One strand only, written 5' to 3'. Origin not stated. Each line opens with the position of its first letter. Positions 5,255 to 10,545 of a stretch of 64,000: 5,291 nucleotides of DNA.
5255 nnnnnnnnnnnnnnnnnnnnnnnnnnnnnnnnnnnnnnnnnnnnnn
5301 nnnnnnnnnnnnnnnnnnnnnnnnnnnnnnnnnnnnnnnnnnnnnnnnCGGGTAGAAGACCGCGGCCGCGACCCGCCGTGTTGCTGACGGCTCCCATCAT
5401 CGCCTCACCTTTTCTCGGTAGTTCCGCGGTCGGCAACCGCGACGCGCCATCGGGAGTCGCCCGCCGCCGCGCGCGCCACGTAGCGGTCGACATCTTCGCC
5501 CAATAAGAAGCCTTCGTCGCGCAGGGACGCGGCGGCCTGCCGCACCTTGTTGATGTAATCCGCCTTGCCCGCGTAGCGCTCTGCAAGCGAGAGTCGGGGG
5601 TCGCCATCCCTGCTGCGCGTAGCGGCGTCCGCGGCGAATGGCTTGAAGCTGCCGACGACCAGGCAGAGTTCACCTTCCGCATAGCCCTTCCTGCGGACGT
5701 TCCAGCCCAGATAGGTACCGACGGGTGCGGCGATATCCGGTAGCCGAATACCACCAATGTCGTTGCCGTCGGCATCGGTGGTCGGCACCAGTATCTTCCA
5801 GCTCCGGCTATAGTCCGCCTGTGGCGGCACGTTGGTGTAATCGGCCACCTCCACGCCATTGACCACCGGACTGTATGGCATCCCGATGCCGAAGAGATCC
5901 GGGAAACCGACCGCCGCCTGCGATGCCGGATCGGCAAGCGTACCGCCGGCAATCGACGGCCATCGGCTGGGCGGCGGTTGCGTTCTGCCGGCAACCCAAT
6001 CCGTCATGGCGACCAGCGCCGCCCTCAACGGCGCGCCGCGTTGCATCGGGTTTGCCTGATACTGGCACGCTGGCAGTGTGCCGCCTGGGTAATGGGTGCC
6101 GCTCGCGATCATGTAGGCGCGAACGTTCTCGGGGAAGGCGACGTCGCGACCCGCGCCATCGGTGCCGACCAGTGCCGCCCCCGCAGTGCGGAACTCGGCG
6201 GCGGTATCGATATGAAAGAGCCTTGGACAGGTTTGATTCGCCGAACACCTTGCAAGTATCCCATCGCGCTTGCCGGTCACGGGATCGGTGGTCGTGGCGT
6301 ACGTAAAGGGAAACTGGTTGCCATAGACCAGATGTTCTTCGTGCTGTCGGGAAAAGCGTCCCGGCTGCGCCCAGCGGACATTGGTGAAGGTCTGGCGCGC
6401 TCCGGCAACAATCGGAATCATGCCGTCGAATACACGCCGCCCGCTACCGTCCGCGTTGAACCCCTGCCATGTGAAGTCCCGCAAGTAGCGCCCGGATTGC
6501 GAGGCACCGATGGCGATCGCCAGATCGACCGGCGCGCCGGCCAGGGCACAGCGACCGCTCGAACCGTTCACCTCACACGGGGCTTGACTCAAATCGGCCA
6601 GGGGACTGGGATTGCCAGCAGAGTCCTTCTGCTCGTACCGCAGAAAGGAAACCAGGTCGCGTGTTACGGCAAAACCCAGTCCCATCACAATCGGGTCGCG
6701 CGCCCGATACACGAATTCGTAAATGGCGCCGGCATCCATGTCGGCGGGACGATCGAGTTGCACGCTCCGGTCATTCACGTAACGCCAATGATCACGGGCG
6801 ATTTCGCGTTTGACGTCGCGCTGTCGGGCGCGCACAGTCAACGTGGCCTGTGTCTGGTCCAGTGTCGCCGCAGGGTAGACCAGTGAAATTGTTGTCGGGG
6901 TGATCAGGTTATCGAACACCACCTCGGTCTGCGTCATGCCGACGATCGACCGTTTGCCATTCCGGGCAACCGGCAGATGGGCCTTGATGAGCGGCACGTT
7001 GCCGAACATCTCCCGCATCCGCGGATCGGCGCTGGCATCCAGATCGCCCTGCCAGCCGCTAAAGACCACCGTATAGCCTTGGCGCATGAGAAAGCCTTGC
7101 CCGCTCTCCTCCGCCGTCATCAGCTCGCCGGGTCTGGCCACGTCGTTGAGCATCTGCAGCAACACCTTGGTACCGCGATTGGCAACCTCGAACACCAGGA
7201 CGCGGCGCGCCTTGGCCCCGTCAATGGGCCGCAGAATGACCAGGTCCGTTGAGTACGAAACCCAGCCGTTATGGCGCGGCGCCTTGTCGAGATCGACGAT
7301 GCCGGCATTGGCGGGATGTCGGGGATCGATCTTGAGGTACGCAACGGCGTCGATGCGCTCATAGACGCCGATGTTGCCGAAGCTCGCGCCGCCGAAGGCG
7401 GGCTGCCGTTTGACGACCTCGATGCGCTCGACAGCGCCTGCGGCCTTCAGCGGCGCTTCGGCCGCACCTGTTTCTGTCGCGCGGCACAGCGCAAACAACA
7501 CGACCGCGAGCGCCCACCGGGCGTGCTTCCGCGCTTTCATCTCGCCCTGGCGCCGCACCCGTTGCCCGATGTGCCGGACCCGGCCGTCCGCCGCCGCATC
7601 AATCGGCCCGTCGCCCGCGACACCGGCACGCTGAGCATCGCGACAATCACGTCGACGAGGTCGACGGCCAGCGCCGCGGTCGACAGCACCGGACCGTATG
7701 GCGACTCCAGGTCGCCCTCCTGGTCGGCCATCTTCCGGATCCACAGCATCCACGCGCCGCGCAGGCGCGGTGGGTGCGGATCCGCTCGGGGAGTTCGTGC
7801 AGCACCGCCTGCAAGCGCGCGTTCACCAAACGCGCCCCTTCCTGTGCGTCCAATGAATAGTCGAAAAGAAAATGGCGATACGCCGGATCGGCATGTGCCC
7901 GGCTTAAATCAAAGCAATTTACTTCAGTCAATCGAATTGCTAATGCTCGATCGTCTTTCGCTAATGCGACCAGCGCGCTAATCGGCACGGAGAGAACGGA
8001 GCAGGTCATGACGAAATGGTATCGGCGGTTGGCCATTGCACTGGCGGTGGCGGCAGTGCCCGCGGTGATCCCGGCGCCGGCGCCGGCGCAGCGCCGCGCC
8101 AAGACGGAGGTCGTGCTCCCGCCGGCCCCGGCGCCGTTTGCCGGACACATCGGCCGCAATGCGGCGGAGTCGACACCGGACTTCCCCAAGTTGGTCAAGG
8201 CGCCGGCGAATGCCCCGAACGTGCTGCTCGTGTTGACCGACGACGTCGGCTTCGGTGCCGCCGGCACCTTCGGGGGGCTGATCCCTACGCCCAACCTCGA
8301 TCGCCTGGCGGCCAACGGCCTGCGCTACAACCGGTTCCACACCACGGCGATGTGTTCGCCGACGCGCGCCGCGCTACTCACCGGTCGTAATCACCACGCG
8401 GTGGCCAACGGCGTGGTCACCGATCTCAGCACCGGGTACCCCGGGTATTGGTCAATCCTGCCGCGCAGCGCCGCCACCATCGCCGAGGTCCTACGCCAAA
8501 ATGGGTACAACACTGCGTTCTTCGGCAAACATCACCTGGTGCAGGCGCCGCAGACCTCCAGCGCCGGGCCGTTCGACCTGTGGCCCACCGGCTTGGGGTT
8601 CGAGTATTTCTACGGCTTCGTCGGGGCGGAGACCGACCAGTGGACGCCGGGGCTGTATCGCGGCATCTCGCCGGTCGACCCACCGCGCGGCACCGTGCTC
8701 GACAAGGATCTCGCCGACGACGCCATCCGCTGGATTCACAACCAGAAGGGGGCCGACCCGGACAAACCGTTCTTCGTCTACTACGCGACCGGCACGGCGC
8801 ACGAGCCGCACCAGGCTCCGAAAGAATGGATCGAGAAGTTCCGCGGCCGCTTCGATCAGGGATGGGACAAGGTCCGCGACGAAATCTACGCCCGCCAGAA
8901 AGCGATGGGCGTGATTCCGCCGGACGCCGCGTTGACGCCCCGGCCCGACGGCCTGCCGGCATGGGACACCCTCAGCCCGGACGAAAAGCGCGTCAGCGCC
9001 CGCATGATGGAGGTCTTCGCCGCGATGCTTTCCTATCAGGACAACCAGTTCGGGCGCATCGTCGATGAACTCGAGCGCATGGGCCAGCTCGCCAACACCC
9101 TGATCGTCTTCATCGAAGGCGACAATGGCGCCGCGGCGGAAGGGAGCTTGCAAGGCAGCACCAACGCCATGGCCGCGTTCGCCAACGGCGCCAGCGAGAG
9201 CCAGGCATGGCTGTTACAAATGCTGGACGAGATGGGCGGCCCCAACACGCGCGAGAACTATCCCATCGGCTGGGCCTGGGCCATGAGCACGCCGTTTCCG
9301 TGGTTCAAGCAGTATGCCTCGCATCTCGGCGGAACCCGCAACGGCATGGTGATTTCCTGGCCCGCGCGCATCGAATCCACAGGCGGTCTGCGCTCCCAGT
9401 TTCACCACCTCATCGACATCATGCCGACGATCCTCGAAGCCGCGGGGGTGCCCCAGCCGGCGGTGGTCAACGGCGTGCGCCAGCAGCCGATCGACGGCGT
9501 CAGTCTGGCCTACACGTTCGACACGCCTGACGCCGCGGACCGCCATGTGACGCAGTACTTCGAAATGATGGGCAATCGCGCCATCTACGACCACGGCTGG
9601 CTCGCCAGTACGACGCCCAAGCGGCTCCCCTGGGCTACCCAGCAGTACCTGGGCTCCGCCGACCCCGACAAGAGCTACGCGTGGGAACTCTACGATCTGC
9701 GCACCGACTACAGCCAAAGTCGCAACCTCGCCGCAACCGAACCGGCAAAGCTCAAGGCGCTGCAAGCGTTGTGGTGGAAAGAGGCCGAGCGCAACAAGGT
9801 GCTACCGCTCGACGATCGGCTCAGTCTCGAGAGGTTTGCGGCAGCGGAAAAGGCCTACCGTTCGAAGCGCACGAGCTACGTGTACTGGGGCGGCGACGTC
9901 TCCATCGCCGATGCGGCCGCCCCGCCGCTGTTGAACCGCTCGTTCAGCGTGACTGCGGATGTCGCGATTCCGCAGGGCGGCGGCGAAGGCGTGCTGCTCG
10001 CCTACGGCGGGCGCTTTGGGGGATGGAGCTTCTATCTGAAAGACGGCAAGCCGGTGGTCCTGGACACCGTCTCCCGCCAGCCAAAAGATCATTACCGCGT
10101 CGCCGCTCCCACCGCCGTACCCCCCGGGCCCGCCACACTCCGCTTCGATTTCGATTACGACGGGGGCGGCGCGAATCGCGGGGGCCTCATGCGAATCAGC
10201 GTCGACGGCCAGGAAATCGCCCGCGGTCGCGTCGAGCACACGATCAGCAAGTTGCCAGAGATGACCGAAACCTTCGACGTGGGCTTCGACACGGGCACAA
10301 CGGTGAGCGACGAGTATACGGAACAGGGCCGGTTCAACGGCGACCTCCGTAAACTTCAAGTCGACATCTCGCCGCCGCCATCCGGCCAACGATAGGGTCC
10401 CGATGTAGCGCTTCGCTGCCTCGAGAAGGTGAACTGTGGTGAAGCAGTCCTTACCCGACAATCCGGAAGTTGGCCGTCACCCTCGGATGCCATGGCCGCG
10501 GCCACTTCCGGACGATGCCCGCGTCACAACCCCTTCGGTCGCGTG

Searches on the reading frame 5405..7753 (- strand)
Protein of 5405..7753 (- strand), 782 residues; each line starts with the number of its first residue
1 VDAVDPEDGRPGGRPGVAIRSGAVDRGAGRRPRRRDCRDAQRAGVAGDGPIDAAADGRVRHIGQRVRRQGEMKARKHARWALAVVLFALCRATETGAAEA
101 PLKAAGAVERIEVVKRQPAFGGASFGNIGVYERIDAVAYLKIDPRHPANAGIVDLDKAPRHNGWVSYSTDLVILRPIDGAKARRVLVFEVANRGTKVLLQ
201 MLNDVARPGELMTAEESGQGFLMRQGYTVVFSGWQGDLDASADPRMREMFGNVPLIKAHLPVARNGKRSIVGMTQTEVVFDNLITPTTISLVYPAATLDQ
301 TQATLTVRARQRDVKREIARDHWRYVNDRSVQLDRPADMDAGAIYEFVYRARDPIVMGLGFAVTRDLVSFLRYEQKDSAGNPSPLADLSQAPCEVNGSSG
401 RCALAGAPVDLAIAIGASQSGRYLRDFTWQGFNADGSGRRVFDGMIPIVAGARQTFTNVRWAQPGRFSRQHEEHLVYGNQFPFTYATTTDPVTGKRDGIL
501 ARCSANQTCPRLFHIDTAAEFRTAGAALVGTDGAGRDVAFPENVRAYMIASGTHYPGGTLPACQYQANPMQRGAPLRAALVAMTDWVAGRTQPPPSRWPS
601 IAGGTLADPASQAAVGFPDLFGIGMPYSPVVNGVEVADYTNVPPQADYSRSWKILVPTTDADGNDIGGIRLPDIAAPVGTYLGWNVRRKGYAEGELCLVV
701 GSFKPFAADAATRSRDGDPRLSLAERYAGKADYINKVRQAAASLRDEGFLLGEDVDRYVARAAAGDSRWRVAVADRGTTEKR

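Call 6: search_protein_families(library=pfam, proteins=[window:5405-7753:-], max_evalue=0.01)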
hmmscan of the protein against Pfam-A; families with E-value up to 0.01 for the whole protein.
window:5405-7753:- (782 aa): 1 family
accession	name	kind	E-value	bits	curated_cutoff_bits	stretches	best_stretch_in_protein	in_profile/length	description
PF20091.5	Abhydrolase_10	-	2.1e-44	152.6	23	1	372-760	133-429/429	Alpha/beta hydrolase domain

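Call 10: search_protein_families(library=ncbifam, proteins=[window:5405-7753:-], max_evalue=0.00001)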
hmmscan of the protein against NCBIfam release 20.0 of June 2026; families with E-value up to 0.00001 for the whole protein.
window:5405-7753:- (782 aa): 0 families

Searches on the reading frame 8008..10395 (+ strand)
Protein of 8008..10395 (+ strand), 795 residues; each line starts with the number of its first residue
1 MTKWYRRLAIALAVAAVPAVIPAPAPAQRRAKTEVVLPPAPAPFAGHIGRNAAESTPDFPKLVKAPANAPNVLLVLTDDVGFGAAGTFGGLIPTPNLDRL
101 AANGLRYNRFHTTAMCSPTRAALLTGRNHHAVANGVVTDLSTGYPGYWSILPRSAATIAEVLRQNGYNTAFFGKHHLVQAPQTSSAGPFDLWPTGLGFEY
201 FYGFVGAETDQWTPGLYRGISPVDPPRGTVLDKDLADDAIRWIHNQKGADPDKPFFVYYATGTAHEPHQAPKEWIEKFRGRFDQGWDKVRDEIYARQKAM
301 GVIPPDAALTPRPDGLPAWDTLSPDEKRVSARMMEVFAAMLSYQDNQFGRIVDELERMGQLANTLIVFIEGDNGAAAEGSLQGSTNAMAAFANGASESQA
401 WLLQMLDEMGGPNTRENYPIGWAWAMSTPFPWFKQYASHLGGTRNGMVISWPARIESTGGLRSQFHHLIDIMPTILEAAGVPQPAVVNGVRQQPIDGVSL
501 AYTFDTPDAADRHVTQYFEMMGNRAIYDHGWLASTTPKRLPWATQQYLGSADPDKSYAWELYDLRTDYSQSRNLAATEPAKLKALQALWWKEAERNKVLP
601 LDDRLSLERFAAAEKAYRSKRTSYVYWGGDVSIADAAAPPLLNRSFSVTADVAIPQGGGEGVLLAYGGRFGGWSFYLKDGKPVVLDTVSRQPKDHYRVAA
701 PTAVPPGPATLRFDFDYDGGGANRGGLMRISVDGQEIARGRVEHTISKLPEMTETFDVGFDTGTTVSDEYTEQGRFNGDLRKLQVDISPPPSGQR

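Call 6: search_protein_families(library=pfam, proteins=[window:8008-10395:+], max_evalue=0.01)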
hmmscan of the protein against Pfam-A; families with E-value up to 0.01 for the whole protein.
window:8008-10395:+ (795 aa): 2 families
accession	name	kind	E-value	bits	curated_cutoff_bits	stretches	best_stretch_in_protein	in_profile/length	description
PF00884.28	Sulfatase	-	2.2e-63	214.8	25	1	70-481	1-301/301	Sulfatase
PF16347.10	SGSH_C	-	5.2e-07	30.4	29.3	1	432-578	5-135/154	N-sulphoglucosamine sulphohydrolase, C-terminal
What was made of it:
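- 8008..10395 (+): Sulfatase, convergent with CoAT2x_A; possible but weakly supported association. PF00884 (call 6).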
